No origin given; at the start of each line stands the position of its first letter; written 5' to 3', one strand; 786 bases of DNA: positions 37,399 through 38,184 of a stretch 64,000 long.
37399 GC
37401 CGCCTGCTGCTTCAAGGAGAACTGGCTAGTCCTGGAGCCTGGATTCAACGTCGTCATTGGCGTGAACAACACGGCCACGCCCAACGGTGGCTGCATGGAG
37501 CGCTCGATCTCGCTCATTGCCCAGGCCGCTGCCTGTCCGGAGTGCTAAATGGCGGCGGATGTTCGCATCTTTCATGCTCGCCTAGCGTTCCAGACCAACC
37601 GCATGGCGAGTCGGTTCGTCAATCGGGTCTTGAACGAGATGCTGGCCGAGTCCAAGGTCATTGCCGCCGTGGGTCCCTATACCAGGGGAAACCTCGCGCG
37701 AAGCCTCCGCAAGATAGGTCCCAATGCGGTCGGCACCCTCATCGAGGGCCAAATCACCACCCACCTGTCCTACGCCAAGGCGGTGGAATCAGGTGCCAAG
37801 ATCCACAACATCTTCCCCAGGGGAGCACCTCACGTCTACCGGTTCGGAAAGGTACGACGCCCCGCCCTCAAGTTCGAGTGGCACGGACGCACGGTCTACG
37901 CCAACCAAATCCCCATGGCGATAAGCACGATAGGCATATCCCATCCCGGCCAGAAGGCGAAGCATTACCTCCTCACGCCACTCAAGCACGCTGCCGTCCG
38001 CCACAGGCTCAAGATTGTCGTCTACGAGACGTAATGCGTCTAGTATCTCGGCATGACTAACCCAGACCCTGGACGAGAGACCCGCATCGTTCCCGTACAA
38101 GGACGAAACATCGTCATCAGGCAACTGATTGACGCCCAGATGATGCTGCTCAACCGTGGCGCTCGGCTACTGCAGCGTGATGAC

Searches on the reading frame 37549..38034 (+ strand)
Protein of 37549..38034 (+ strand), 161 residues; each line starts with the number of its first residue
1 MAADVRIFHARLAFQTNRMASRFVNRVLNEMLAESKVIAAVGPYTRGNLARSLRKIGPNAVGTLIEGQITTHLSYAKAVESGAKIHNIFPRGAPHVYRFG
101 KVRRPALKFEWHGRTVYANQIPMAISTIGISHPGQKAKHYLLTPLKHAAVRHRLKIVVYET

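Call 35: search_protein_families(library=phrogs, proteins=[window:37549-38034:+], max_evalue=0.001)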
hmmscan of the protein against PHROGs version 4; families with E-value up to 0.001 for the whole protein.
window:37549-38034:+ (161 aa): 1 family
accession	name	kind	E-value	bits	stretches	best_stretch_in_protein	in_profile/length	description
phrog_5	-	connector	2.2e-05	25.4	1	17-134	112-179/239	tail completion or Neck1 protein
